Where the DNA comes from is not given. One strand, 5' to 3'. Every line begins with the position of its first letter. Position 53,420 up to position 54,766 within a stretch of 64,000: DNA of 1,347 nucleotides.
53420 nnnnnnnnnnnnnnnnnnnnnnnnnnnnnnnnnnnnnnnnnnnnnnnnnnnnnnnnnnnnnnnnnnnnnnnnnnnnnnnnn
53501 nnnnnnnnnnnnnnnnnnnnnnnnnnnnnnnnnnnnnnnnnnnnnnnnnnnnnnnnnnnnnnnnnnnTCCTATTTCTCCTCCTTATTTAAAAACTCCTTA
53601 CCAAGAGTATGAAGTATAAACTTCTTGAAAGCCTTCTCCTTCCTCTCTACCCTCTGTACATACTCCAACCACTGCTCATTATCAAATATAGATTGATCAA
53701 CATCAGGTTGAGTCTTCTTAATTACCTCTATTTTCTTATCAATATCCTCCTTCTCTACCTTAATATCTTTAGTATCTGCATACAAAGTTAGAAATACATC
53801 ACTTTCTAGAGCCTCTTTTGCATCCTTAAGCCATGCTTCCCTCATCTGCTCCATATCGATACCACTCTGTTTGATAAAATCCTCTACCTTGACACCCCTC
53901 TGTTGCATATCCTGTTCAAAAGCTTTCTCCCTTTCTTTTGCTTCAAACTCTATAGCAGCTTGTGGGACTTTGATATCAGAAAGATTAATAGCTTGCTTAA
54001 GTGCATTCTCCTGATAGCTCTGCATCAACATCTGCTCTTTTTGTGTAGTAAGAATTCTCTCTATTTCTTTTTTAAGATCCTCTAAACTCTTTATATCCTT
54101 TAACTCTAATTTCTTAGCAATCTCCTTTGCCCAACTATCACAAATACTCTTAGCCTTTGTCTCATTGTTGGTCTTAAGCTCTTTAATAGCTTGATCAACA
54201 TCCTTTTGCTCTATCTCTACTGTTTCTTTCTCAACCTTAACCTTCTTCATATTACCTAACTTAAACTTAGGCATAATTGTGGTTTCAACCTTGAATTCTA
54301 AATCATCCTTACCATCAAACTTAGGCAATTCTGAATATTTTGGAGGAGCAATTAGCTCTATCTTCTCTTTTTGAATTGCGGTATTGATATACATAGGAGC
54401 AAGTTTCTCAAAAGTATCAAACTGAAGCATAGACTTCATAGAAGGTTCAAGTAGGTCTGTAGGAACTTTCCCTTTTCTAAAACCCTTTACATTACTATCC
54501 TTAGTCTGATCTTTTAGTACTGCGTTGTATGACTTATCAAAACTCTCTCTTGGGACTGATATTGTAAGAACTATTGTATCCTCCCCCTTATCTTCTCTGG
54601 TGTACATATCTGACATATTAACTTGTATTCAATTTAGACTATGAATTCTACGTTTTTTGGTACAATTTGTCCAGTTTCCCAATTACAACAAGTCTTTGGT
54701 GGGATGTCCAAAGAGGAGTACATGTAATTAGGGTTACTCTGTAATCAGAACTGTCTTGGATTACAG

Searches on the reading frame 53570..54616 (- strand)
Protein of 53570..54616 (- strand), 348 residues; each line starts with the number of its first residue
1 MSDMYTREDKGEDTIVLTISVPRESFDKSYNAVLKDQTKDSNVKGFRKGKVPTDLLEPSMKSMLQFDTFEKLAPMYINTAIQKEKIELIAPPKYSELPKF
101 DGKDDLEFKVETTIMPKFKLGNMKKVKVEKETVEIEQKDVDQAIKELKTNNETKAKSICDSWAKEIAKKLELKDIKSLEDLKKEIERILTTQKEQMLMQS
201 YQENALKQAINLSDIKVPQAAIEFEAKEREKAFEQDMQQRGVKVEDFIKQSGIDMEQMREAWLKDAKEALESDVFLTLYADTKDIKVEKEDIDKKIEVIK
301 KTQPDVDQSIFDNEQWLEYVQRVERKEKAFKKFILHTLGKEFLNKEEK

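Call 90: search_protein_families(library=pfam, proteins=[window:53570-54616:-], max_evalue=0.0001)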
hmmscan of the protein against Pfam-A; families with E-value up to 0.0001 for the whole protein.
window:53570-54616:- (348 aa): 2 families
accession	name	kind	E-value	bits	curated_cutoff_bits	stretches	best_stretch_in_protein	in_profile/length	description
PF05697.18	Trigger_N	-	1.2e-30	107.1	22.2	1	7-147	5-144/144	Bacterial trigger factor protein (TF)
PF05698.19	Trigger_C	-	4e-14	53.4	22.7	1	177-332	1-159/162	Bacterial trigger factor protein (TF) C-terminus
